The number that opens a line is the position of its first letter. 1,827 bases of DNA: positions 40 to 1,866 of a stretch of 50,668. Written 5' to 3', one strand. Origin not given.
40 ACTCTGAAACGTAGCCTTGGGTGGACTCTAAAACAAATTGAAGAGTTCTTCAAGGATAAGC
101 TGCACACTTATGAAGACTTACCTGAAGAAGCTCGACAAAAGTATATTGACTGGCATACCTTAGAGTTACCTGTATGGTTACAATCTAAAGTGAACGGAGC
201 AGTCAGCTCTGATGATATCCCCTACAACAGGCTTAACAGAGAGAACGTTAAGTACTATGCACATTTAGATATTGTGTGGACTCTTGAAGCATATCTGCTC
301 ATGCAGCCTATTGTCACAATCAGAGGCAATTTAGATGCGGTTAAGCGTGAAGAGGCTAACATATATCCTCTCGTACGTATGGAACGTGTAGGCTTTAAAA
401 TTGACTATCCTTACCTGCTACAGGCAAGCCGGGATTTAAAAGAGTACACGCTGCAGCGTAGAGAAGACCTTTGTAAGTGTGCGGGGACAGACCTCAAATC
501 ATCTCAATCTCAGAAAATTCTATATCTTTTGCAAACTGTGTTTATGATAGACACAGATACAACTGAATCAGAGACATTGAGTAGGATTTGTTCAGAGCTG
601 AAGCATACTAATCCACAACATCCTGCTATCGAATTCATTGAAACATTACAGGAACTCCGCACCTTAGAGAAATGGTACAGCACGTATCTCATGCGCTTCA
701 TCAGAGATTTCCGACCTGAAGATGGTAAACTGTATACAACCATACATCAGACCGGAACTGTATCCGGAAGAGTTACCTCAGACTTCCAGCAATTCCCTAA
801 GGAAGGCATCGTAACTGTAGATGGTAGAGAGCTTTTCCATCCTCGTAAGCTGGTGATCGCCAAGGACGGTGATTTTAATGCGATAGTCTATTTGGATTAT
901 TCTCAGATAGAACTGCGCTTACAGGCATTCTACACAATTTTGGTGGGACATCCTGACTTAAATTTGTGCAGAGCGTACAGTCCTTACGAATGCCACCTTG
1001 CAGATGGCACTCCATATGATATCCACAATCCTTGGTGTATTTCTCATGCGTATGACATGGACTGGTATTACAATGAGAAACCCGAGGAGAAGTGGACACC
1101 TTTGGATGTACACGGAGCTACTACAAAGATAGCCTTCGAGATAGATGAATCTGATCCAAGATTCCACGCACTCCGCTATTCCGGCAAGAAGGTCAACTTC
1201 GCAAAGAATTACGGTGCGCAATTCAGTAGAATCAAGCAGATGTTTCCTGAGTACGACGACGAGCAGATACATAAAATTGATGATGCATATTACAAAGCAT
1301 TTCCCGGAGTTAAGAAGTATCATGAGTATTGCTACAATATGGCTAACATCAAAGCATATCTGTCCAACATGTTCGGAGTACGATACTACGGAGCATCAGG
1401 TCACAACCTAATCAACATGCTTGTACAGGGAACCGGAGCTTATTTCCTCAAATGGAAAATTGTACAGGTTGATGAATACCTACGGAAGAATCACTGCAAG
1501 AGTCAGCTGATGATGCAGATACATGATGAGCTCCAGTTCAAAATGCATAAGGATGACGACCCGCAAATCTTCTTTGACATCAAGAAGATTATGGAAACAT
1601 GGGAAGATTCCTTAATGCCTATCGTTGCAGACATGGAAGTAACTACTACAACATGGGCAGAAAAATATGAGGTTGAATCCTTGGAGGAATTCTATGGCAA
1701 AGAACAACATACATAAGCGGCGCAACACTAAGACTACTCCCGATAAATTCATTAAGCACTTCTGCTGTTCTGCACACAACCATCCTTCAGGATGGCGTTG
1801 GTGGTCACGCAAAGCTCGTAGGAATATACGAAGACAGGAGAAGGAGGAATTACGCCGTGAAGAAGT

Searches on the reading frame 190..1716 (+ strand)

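Call 49: search_protein_families(library=phrogs, proteins=[window:190-1716:+], max_evalue=0.00001)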
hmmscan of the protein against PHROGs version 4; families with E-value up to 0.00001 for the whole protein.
window:190-1716:+ (508 aa): 7 families
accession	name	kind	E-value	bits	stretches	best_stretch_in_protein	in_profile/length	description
phrog_17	-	DNA, RNA and nucleotide metabolism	1.7e-60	206.3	1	12-501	798-1242/1445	DNA polymerase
phrog_5995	-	DNA, RNA and nucleotide metabolism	1.1e-16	62.1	1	356-497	20-183/236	DNA polymerase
phrog_2573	-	DNA, RNA and nucleotide metabolism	4.1e-16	60.1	1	306-491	50-277/336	DNA polymerase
phrog_15971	-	DNA, RNA and nucleotide metabolism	4.3e-12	46.8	1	329-459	212-340/376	DNA polymerase I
phrog_6375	-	DNA, RNA and nucleotide metabolism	4.5e-07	31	1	336-461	8-142/204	DNA polymerase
phrog_24147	-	DNA, RNA and nucleotide metabolism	4.9e-07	30.9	1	405-469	3-63/93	DNA polymerase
phrog_8888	-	DNA, RNA and nucleotide metabolism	6.1e-06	27.4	1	328-454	64-194/295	DNA polymerase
